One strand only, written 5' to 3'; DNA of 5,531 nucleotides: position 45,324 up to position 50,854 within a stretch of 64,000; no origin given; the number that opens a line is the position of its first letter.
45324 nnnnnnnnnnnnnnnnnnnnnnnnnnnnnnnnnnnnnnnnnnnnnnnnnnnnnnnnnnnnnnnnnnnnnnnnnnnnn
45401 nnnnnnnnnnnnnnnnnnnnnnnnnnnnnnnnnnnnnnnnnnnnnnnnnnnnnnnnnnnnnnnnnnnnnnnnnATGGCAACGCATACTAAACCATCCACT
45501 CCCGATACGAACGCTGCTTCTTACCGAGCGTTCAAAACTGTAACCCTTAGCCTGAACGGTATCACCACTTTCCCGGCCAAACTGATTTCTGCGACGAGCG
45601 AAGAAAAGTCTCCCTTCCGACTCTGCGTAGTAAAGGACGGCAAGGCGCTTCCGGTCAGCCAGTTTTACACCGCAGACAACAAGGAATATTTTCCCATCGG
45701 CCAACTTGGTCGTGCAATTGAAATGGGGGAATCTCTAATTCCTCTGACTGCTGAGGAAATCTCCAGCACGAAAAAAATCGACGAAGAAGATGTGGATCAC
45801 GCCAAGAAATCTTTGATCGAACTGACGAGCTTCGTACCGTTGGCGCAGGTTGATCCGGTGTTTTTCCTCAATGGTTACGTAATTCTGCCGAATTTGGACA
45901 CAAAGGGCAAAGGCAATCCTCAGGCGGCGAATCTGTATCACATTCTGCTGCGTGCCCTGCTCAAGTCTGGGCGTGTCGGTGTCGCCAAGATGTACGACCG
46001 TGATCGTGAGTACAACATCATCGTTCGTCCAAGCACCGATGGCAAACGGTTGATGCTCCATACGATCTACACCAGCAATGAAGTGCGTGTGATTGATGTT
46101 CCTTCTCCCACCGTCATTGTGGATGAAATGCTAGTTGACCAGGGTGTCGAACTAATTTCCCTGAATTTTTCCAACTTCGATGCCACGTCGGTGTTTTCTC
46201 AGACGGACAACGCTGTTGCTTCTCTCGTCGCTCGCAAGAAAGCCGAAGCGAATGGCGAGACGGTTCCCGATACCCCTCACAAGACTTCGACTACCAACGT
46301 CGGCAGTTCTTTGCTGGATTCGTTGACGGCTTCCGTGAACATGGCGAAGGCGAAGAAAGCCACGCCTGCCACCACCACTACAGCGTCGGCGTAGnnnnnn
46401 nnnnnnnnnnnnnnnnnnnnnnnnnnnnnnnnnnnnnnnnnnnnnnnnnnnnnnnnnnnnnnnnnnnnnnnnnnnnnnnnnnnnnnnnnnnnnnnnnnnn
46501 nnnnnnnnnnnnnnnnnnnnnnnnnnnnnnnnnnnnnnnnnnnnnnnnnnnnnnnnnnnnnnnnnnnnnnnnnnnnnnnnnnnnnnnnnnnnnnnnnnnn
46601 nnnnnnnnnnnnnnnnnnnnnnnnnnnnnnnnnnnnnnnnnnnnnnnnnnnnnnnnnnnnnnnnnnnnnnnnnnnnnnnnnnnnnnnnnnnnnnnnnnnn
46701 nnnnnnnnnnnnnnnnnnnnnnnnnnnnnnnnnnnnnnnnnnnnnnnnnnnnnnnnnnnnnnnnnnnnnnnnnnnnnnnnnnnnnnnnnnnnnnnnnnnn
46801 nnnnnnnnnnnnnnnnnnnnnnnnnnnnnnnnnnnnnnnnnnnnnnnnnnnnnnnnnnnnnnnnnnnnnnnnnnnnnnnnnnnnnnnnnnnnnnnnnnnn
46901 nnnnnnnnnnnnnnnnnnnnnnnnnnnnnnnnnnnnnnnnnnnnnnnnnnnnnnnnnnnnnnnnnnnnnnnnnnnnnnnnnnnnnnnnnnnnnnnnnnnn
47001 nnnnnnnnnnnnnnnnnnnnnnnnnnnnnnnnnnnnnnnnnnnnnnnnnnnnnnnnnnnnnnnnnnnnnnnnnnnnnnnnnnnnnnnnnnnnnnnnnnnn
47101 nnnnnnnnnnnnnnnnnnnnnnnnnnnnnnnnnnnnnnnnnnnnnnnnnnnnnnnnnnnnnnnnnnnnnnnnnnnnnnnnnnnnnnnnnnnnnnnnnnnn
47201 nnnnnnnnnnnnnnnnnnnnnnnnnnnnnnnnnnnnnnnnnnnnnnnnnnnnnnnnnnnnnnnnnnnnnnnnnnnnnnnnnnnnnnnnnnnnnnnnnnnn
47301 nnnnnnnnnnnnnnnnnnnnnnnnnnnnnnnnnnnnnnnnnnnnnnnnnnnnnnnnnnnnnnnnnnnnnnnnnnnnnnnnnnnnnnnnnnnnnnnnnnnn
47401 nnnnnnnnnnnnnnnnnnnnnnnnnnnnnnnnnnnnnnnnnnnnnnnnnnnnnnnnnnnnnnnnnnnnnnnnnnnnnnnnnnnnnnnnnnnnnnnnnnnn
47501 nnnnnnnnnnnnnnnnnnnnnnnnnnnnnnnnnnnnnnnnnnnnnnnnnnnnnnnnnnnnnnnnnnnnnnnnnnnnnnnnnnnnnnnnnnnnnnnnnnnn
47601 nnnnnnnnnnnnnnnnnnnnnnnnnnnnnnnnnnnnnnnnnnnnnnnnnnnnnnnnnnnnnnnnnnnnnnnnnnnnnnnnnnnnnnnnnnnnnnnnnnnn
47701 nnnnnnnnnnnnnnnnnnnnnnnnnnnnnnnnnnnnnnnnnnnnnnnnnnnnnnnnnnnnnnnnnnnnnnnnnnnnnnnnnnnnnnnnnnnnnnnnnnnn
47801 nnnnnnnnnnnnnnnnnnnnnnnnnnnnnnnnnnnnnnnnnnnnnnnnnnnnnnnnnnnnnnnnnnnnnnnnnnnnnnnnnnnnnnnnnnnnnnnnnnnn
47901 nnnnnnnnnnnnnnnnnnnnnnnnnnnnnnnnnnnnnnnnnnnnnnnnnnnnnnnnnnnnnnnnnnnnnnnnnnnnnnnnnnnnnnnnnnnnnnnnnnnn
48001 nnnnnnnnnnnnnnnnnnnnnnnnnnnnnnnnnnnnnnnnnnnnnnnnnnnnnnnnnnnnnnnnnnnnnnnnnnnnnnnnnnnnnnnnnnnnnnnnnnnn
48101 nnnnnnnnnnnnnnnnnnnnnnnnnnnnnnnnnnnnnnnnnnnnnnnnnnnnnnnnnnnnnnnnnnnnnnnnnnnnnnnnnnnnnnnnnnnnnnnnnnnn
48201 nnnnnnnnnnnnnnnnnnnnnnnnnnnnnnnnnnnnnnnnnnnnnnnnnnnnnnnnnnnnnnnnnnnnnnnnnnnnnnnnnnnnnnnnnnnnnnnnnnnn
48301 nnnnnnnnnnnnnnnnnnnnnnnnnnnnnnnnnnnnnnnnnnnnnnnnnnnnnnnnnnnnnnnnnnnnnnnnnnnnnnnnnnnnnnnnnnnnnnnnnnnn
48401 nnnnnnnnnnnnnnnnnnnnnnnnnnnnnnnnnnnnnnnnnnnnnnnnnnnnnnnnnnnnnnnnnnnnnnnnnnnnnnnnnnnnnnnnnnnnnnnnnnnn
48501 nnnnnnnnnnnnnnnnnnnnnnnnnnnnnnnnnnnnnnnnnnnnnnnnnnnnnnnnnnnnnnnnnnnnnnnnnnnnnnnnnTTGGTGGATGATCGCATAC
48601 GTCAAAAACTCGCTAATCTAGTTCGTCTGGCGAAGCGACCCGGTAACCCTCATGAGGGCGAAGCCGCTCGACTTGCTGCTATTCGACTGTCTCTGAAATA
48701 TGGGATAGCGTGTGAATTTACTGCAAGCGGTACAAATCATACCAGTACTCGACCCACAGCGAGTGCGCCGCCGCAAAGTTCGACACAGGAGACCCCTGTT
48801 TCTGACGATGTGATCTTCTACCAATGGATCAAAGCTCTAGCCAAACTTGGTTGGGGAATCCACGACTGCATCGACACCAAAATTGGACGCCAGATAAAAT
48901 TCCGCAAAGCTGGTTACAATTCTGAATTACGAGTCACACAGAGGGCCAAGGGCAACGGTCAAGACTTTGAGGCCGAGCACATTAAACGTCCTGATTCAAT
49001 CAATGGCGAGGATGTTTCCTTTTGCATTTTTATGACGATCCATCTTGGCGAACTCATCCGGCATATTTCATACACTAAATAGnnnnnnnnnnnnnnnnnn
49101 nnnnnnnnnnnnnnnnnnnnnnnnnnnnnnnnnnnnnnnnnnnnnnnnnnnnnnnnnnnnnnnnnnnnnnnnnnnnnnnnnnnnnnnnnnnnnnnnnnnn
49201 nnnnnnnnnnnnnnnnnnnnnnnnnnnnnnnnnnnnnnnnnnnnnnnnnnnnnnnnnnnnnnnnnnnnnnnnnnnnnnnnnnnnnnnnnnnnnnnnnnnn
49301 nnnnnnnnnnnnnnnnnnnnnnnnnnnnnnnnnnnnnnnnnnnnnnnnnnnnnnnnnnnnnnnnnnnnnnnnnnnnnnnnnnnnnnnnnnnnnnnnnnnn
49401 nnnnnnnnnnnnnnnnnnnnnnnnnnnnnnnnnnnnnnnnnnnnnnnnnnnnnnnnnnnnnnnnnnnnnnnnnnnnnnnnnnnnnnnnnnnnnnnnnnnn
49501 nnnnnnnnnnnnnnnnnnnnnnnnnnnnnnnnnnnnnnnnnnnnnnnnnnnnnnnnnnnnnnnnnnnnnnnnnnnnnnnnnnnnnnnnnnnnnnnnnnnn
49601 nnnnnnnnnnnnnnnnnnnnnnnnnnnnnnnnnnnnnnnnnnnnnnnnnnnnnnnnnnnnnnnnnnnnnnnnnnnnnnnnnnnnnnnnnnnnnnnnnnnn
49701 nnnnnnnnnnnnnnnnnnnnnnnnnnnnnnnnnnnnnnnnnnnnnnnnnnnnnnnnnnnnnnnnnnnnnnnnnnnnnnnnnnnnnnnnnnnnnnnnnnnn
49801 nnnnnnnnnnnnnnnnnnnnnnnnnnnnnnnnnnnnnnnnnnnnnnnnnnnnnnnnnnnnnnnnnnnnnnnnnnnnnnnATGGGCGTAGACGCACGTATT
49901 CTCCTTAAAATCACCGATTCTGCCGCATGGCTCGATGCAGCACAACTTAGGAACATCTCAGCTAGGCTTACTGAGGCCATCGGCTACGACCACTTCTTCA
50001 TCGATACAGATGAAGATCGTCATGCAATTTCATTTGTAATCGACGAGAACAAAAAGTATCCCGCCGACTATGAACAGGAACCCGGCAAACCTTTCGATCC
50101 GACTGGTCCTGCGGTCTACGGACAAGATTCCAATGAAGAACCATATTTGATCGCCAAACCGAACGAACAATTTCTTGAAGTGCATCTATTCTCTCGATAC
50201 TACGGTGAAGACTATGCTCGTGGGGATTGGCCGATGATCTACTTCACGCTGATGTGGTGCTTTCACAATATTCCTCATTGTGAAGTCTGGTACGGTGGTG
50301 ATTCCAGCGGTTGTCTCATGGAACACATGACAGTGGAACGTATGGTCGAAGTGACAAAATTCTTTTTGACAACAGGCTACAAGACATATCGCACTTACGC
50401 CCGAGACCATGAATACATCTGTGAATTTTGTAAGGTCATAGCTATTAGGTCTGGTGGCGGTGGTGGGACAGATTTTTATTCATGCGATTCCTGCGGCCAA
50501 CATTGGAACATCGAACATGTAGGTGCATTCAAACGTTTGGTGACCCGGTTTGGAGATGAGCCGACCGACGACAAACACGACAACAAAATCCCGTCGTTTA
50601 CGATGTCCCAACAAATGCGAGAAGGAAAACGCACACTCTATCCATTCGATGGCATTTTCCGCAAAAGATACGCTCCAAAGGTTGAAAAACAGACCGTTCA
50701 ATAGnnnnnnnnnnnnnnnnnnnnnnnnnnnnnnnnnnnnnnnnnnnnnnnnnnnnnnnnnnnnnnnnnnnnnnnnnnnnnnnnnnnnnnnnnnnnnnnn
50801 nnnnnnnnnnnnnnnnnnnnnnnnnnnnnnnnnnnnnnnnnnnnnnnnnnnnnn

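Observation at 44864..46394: Early gene pair encoding an RNA 2'-phosphotransferase (Tpt1/KptA) and a Ku homologue in a T4-like phage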

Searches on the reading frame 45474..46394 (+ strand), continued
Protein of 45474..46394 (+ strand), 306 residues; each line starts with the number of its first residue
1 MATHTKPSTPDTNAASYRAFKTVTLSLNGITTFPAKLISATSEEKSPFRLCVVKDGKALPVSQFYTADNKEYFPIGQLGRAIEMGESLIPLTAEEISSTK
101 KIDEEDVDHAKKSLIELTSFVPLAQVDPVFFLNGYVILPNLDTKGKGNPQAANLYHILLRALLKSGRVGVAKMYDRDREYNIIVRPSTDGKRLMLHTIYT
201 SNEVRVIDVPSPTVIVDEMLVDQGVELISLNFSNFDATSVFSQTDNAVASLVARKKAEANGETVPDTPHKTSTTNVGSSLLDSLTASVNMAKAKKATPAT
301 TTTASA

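Call 75: find_related_loci(query=A3, collection=genome_contigs, flank=10000)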
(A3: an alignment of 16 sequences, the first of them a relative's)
Query A3 (180 aa) in genome_contigs; peptide patterns used: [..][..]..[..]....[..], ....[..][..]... (x = any residue, [..] = any of these).
600 stretches matched a pattern (row limit reached: there are more); 592 encode a relative of the query (tblastn E <= 1e-3); the best 80 are kept; 80 distinct loci.
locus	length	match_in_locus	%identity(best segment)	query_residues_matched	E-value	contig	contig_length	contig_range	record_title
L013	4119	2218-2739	55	2-175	4e-64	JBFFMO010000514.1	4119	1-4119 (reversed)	MAG: Microvenator sp. isolate Mix_mud18.2022.04.5 k141_925318_length_4119_cov_6.0000, whole genome shotgun sequence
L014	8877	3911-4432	57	5-178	2e-62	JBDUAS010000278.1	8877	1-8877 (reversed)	MAG: Deltaproteobacteria bacterium isolate cluster4_bin.197 NODE_23254_length_8877_cov_13.718091, whole genome shotgun s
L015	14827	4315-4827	56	5-175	9e-62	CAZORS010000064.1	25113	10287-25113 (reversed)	MAG TPA_asm: uncultured Pirellulaceae bacterium isolate SRP268394_co1_41 genome assembly, contig: NODE_3356_length_25113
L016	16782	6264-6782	59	7-179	2e-61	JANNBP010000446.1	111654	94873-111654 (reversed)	MAG: Deltaproteobacteria bacterium isolate OTE_78_metabat_316 OTE_78_k141_1888807, whole genome shotgun sequence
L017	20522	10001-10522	55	2-175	1e-60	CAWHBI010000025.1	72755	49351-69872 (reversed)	MAG: uncultured Alphaproteobacteria bacterium isolate MFD00962.bin.3.285 genome assembly, contig: contig_218940, whole g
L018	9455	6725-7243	54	4-176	8e-61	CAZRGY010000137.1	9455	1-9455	MAG TPA_asm: uncultured Verrucomicrobiota bacterium isolate SRP319275_co1_7 genome assembly, contig: NODE_9427_length_94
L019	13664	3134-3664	53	2-178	1e-60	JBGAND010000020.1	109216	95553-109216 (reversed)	MAG: Phycisphaerales bacterium isolate MAG_MBR_H10.24 MBRH10-24_opera_contig_792, whole genome shotgun sequence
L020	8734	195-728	55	1-178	1e-61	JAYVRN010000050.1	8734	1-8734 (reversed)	MAG: Myxococcales bacterium isolate GL73_DN_concoct_207_sub GL73_DN_concoct_207_sub_49, whole genome shotgun sequence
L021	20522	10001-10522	58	5-178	2e-60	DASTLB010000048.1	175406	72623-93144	MAG TPA_asm: Kofleriaceae bacterium isolate SMAG_U2472 k141_167291, whole genome shotgun sequence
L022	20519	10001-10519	54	7-179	3e-60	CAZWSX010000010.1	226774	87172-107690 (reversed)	MAG TPA_asm: uncultured Pirellulaceae bacterium isolate SRP287051_co1_192 genome assembly, contig: NODE_89_length_226774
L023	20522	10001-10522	57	5-178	8e-60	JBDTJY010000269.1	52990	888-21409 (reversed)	MAG: Kofleriaceae bacterium isolate cluster2_bin.64 k127_739971, whole genome shotgun sequence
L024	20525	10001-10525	53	4-178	9e-60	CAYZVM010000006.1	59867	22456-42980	MAG TPA_asm: uncultured Saprospiraceae bacterium isolate SRP329715_co2_43 genome assembly, contig: NODE_1044_length_5986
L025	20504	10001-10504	56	6-176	2e-59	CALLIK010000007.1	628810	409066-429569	MAG: uncultured Caulobacterales bacterium isolate B3_Bin_METABAT__75_1 genome assembly, contig: c_000001343832, whole ge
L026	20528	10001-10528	53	5-180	5e-59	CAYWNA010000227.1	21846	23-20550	MAG TPA_asm: uncultured Pirellulaceae bacterium isolate binchicken_co65_467 genome assembly, contig: NODE_9840_length_21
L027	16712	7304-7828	53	4-178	4e-59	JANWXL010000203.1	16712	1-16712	MAG: Roseiflexus sp. isolate SKYG45 k141_570945, whole genome shotgun sequence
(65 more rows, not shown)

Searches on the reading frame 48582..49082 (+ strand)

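Call 22: search_protein_families(library=phrogs, proteins=[window:48582-49082:+], max_evalue=0.001)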
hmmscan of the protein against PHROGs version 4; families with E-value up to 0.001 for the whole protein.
window:48582-49082:+ (166 aa): 1 family
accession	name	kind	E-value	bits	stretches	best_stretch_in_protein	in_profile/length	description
phrog_421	-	unknown function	1e-05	26.1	1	2-43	5-46/241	unknown function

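Call 30: search_protein_families(library=pfam, proteins=[window:48582-49082:+], max_evalue=0.01)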
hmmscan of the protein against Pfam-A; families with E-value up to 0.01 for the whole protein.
window:48582-49082:+ (166 aa): 1 family
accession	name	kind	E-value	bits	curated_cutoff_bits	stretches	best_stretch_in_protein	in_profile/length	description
PF10979.13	DUF2786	-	0.00025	21.4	23.9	1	5-42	1-38/40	Protein of unknown function (DUF2786)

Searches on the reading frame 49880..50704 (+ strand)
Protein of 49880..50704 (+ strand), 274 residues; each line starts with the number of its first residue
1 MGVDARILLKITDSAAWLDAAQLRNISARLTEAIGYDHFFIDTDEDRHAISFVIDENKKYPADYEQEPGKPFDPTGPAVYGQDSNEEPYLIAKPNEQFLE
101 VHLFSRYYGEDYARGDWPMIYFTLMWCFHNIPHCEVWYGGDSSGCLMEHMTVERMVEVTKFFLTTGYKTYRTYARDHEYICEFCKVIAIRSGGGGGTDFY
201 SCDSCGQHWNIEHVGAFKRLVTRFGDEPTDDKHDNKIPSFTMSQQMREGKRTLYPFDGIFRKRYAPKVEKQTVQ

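Call 22: search_protein_families(library=phrogs, proteins=[window:49880-50704:+], max_evalue=0.001)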
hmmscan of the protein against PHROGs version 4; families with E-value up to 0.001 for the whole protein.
window:49880-50704:+ (274 aa): 0 families

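Call 30: search_protein_families(library=pfam, proteins=[window:49880-50704:+], max_evalue=0.01)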
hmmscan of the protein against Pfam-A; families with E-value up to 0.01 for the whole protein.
window:49880-50704:+ (274 aa): 0 families

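Call 68: search_protein_families(library=ncbifam, proteins=[window:49880-50704:+], max_evalue=0.01)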
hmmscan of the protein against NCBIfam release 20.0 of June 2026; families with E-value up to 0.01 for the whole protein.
window:49880-50704:+ (274 aa): 0 families

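Call 79: find_homologous_proteins(query=window:49880-50704:+, max_evalue=0.00001)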
Query window:49880-50704:+ (274 aa): 102 proteins with E <= 0.00001 among 323 candidates.
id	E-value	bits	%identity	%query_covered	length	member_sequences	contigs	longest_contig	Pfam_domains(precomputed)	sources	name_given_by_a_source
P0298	9.1e-194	660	100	100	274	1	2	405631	-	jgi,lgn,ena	jgi:hypothetical protein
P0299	1.4e-127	443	67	100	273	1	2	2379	-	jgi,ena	jgi:hypothetical protein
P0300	4.1e-108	379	59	99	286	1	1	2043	-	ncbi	-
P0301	8.7e-104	365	61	100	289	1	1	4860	-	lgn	-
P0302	1.9e-99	351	57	99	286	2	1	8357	-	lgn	-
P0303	4.6e-96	340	56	96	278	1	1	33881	-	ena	-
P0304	1.9e-91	324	53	99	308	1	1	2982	-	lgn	-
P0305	1.7e-87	311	50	99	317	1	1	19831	-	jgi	jgi:hypothetical protein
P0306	2.9e-87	311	50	98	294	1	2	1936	-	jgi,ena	jgi:hypothetical protein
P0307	1.2e-86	309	51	99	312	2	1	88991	-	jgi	jgi:hypothetical protein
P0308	3.5e-81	291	49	97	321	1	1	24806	-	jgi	jgi:hypothetical protein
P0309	5.2e-81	290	48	96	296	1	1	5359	-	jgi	jgi:ribosomal protein L37AE/L43A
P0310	8.8e-81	289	50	96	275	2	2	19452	-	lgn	-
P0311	2.3e-78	281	49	96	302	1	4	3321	-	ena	-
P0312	5.0e-78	280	49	99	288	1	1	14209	-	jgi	-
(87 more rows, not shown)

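Call 85: predict_structure(alignment_id=A4)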
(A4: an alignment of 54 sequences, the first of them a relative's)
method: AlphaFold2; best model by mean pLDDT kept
length: 274 residues; sequences in the alignment: 54
mean_pLDDT: 93.2   pTM: 0.86
mean pLDDT of the five models: 93.2, 91.2, 90.7, 90.2, 89.8
residues with pLDDT >= 90: 224; 70-90: 40; 50-70: 10; < 50: 0
segments of 3 or more residues with pLDDT < 50: none
pLDDT, mean of each block of 10 residues (from residue 1): 92 98 98 98 97 97 88 96 87 98 96 95 98 97 90 98 92 79 95 95 95 96 94 85 96 95 80 70
secondary structure, 60 per line:
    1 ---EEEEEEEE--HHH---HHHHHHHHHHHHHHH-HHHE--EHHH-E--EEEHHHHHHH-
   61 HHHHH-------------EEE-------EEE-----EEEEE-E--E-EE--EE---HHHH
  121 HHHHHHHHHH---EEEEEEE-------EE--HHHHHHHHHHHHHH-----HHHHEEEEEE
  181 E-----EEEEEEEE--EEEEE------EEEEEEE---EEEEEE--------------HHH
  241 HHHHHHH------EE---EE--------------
elements in order: E4-11 H20-34 E50-52 H53-59 H61-65 E79-81 E89-91 E97-101 H117-130 E134-140 H152-165 H171-174 E175-181 E187-194 E197-201 E208-214 E218-223 H238-247
